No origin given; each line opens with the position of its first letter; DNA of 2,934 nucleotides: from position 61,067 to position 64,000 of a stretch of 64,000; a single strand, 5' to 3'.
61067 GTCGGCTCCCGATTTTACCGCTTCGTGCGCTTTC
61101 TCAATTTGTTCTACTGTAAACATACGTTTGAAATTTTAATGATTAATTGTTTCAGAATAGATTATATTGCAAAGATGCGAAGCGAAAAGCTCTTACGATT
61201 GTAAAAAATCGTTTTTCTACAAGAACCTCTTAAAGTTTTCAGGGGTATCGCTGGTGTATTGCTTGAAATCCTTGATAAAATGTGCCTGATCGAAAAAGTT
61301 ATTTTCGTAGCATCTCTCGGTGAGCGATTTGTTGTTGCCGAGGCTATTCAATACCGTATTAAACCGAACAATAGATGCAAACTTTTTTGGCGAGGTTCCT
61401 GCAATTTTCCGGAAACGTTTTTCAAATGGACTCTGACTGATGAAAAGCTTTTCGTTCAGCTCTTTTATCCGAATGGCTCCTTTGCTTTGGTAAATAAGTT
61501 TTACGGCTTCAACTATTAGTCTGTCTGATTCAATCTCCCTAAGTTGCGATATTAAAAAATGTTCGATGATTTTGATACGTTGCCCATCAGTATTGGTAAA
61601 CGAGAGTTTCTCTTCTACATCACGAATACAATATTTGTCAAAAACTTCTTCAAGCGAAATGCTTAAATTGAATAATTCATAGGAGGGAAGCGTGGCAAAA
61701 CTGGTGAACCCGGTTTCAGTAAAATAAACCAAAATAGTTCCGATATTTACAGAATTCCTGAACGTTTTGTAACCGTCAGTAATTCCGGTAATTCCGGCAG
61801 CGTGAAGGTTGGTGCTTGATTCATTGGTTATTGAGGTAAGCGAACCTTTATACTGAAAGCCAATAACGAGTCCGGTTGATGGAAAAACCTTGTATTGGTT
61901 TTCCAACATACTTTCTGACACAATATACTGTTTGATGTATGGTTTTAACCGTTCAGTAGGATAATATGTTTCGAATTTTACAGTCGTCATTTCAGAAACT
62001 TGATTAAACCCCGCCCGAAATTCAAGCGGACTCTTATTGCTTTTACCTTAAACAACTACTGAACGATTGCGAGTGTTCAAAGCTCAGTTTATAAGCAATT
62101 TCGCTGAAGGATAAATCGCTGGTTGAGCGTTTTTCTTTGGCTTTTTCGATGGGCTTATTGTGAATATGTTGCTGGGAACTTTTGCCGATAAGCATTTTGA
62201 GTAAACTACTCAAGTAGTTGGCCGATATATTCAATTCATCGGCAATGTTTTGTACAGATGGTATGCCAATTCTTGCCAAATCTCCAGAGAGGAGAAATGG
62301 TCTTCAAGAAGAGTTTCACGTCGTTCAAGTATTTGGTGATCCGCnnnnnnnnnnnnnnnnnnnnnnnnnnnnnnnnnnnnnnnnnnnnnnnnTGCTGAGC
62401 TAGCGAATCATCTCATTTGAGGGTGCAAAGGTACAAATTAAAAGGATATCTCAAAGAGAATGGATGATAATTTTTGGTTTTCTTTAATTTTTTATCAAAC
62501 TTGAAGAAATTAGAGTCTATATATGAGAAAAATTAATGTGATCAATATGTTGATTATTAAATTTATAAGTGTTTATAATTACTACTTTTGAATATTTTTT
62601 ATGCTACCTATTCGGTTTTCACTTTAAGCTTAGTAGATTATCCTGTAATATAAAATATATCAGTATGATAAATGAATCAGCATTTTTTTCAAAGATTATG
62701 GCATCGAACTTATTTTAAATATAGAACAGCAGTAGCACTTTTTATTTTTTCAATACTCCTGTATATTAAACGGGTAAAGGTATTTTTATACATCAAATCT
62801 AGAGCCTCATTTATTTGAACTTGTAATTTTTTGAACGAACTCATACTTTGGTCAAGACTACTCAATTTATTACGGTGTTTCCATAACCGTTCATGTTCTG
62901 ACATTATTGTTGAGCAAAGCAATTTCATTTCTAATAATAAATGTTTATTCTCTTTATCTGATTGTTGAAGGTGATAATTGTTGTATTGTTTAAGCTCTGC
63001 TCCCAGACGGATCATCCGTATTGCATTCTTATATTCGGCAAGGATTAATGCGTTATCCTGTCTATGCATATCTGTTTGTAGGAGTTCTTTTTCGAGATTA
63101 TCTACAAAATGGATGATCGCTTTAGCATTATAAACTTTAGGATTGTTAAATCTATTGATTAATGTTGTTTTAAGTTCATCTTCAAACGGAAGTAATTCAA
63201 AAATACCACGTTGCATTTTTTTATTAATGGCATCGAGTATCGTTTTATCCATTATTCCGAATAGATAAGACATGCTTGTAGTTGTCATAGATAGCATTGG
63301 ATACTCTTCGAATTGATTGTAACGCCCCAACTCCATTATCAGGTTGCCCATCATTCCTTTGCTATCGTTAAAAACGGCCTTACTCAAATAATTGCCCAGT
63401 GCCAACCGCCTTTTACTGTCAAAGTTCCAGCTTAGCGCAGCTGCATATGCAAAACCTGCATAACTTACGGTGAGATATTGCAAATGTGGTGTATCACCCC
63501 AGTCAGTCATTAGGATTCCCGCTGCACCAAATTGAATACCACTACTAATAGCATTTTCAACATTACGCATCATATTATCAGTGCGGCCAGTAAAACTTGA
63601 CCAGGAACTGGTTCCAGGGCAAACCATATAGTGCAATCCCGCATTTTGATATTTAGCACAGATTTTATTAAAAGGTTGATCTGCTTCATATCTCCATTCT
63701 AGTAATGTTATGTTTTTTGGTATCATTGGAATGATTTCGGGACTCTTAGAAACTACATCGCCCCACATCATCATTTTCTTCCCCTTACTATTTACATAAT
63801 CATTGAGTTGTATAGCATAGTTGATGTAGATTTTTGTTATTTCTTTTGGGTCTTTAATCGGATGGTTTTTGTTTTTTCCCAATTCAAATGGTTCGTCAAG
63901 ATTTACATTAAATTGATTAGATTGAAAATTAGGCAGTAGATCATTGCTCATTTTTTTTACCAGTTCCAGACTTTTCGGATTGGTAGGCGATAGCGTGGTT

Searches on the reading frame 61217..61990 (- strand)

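Call 18: search_protein_families(library=pfam, proteins=[window:61217-61990:-], max_evalue=0.01)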
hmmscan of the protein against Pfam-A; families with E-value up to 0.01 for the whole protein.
window:61217-61990:- (257 aa): 3 families
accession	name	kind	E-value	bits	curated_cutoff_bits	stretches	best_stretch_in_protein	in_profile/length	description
PF12833.13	HTH_18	-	3.4e-11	43.7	33.6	1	180-255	3-79/80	Helix-turn-helix domain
PF20240.3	DUF6597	-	1.6e-08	35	27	1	8-111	2-102/103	Domain of unknown function (DUF6597)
PF00165.29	HTH_AraC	-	4.6e-07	30.2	26.6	0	217-250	5-37/42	Bacterial regulatory helix-turn-helix proteins, AraC family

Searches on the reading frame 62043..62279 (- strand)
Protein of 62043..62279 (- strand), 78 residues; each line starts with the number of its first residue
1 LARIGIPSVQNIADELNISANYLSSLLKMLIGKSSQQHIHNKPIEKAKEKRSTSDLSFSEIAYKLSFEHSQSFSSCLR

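Call 18: search_protein_families(library=pfam, proteins=[window:62043-62279:-], max_evalue=0.01)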
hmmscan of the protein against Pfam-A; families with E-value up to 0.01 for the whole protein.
window:62043-62279:- (78 aa): 2 families
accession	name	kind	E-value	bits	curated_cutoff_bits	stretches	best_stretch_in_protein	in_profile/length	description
PF12833.13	HTH_18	-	5.3e-10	39.9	33.6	1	12-76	1-65/80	Helix-turn-helix domain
PF00165.29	HTH_AraC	-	9.3e-07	29.3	26.6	1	9-40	11-42/42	Bacterial regulatory helix-turn-helix proteins, AraC family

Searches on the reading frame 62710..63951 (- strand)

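Call 18: search_protein_families(library=pfam, proteins=[window:62710-63951:-], max_evalue=0.01)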
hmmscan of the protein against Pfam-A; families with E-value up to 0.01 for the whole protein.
window:62710-63951:- (413 aa): 1 family
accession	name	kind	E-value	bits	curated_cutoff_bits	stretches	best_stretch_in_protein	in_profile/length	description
PF00728.28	Glyco_hydro_20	-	0.00049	20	22.3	1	35-114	191-263/348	Glycosyl hydrolase family 20, catalytic domain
